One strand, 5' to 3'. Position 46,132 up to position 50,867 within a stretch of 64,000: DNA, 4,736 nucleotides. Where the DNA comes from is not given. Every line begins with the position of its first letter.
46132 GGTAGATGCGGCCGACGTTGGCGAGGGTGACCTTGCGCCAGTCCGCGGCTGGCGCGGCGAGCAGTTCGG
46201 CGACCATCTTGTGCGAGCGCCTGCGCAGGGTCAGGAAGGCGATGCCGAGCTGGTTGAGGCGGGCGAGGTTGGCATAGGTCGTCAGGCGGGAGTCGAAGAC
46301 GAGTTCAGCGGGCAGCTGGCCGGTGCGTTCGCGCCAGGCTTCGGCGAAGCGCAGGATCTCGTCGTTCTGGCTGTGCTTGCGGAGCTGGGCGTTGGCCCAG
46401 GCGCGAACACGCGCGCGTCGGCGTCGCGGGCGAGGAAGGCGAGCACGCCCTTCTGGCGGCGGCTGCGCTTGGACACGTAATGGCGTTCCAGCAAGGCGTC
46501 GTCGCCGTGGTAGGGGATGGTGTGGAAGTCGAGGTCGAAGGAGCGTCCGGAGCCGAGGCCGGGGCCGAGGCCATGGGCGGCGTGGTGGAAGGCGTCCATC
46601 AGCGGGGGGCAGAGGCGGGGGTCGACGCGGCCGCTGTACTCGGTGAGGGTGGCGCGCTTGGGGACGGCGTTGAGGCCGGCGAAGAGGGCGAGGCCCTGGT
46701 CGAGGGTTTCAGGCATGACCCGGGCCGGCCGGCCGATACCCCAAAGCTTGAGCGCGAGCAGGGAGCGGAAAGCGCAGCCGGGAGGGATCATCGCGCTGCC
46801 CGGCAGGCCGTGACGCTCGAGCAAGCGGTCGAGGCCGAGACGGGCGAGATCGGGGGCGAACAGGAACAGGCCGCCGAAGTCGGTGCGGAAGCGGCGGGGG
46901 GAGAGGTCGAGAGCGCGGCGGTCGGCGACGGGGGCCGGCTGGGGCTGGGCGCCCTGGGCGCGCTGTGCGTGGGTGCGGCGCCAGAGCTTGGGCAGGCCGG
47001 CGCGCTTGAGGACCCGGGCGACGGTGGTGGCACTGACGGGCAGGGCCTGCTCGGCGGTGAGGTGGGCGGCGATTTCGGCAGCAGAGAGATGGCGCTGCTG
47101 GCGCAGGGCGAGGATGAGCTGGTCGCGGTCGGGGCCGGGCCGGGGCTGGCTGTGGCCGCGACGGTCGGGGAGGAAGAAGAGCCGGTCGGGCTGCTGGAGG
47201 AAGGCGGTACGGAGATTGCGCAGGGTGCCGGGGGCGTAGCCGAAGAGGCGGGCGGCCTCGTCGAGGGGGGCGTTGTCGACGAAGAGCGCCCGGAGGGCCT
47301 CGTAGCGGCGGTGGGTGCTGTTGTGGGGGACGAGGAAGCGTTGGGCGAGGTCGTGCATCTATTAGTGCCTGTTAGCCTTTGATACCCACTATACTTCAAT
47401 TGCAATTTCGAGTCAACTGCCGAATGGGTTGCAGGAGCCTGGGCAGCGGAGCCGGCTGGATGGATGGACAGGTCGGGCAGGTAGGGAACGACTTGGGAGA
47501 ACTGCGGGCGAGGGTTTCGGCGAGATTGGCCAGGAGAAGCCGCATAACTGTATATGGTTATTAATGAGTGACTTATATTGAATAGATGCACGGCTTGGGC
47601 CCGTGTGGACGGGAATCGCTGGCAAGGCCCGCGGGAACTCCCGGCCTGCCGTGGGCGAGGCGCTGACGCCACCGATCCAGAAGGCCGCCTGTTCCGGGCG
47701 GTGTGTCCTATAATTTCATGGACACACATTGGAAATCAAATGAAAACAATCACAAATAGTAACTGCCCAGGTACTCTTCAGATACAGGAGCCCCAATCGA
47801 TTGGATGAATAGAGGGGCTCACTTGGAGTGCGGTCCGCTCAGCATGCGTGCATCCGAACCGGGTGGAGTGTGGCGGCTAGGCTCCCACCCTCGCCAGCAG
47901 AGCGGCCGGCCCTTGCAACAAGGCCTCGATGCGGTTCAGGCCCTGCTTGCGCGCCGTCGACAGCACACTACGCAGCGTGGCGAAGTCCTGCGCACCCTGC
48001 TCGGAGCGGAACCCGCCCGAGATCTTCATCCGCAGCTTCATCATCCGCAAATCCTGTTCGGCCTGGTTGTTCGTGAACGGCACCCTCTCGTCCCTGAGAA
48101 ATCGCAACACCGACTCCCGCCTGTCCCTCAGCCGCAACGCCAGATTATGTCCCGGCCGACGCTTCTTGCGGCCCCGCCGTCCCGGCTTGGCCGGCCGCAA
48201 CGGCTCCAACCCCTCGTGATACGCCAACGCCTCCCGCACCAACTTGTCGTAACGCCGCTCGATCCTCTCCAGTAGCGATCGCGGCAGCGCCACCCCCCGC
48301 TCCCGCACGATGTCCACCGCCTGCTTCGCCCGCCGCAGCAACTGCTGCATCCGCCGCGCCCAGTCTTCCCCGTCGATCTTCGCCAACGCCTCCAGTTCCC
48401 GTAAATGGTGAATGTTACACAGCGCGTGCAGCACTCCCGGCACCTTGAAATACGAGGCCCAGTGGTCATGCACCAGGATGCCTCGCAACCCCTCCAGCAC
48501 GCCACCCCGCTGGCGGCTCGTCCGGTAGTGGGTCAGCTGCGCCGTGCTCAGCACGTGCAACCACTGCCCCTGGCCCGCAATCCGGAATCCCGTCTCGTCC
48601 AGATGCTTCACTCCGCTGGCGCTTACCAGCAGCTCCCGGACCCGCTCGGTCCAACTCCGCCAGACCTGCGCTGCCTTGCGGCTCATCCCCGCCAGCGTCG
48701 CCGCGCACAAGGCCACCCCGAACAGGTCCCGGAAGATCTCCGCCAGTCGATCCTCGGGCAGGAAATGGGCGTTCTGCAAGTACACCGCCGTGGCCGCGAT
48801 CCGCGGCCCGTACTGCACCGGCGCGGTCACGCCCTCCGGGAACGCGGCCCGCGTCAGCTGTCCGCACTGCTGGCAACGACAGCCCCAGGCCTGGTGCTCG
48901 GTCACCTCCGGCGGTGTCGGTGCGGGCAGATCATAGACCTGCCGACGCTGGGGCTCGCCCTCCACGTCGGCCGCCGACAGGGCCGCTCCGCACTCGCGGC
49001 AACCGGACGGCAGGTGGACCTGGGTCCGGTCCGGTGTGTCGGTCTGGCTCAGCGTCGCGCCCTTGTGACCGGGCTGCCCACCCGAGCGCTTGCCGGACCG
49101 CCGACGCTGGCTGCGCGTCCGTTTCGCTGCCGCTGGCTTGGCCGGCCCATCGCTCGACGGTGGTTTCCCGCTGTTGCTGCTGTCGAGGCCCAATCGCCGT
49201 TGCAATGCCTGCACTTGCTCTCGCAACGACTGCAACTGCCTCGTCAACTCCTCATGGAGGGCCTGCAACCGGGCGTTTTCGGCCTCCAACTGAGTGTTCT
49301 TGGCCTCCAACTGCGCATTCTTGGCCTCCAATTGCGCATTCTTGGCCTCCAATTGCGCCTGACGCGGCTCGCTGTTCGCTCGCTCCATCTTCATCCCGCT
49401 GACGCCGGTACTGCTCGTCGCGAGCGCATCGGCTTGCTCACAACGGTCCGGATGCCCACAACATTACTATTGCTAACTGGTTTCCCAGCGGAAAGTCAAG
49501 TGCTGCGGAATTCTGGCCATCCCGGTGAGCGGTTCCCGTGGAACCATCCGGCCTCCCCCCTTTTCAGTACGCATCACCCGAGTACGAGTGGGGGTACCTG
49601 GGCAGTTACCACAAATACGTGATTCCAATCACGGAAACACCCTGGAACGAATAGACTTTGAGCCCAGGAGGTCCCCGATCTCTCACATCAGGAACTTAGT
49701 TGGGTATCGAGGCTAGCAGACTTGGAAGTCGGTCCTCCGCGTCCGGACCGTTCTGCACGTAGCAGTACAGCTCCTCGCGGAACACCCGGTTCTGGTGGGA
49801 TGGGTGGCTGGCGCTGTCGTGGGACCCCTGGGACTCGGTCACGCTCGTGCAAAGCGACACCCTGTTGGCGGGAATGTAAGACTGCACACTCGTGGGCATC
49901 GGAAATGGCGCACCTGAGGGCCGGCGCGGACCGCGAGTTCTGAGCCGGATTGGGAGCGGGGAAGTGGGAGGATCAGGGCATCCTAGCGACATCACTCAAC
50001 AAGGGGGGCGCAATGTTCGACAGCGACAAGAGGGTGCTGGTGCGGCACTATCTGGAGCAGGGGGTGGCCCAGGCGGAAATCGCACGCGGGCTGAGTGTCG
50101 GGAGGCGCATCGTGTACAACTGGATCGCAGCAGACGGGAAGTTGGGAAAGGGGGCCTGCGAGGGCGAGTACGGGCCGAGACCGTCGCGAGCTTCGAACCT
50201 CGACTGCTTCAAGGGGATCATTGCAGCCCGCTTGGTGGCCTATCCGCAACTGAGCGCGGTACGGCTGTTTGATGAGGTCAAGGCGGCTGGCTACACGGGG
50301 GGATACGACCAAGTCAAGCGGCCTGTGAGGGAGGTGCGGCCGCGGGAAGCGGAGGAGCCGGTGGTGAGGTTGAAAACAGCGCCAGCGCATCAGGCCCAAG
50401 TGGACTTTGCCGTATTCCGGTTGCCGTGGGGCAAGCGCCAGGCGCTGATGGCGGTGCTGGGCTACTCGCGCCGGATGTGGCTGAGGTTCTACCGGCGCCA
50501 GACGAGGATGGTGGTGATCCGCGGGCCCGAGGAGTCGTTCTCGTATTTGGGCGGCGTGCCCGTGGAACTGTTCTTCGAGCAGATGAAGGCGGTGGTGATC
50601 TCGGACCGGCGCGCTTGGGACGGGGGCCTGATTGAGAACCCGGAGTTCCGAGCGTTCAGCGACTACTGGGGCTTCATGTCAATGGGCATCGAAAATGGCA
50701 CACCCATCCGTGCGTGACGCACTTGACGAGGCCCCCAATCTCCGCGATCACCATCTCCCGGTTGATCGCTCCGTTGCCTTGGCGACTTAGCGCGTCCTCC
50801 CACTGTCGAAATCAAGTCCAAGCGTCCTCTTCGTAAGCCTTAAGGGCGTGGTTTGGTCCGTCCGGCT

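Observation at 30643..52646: Slam-like translocon with two ~150-kDa repeat-bearing TbpB-fold lipoproteins: candidate new class of Slam-dependent surface lipoproteins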

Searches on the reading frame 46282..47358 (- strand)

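Call 20: search_protein_families(library=pfam, proteins=[window:46282-47358:-], max_evalue=0.01)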
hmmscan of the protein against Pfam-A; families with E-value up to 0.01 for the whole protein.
window:46282-47358:- (358 aa): 3 families
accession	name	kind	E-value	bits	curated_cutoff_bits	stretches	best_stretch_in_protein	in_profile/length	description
PF01498.24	HTH_Tnp_Tc3_2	-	5.6e-06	27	31.5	1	79-124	2-46/72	Transposase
PF13565.12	HTH_32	-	1.1e-05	26.3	33.7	1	63-117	17-73/73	Homeodomain-like domain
PF13518.12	HTH_28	-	0.0046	17.5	25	0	17-53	1-36/52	Helix-turn-helix domain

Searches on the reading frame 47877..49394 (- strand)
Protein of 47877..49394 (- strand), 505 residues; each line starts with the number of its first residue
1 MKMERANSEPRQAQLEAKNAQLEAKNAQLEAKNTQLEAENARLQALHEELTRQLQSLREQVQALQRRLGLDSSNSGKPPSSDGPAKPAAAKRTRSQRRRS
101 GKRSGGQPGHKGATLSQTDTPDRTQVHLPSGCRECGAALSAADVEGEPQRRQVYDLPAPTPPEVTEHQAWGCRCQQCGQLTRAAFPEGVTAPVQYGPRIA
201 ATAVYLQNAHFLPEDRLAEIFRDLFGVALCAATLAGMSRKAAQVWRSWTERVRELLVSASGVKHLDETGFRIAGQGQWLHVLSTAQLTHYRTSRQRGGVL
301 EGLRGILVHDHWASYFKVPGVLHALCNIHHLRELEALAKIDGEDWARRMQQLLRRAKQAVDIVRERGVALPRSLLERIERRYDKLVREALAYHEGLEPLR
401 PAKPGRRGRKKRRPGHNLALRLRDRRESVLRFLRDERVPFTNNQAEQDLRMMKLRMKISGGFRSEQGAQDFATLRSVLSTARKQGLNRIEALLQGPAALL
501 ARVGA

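Call 20: search_protein_families(library=pfam, proteins=[window:47877-49394:-], max_evalue=0.01)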
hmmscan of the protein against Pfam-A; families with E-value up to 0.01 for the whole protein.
window:47877-49394:- (505 aa): 9 families
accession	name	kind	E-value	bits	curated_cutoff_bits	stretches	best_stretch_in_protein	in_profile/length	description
PF03050.20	DDE_Tnp_IS66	-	3.2e-42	145.3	23.1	1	193-469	2-283/284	Transposase IS66 family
PF20042.4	DUF6444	-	7.4e-14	52.6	27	1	34-114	22-83/85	Family of unknown function (DUF6444)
PF13005.12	zf-IS66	-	0.00029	21.6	27.3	1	130-178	2-46/46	zinc-finger binding domain of transposase IS66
PF14197.11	Cep57_CLD_2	-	0.003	18.1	27.1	1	15-68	1-54/67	Centrosome localisation domain of PPC89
PF24922.1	ACBP4_C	-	0.0031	18.2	31.2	1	12-67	5-60/105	Acyl-CoA-binding domain-containing protein 4-6, C-terminal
PF13094.11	CENP-Q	-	0.0035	17.9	28.5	1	14-67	26-79/162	CENP-Q, a CENPA-CAD centromere complex subunit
PF04102.17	SlyX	-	0.0042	18.1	30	1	18-79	4-65/67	SlyX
PF25785.1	TPR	-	0.0088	16.8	27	1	28-72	4-48/110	Nucleoprotein TPR-like domain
PF13610.12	DDE_Tnp_IS240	-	0.0091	16.6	27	0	436-479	90-133/139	DDE domain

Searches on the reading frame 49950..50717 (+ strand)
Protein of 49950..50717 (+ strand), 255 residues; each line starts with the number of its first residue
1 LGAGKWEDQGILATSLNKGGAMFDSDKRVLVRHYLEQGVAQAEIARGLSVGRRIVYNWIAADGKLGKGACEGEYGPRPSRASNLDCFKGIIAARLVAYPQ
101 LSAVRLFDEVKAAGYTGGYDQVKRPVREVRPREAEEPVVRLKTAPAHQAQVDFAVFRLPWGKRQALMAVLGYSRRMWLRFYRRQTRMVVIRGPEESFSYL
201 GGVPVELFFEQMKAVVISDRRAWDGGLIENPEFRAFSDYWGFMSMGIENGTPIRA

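Call 20: search_protein_families(library=pfam, proteins=[window:49950-50717:+], max_evalue=0.01)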
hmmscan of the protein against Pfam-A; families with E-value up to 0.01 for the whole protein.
window:49950-50717:+ (255 aa): 1 family
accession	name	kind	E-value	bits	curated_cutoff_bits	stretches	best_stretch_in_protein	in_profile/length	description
PF00665.32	rve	-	9.7e-05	23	32.6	1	143-232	2-82/102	Integrase core domain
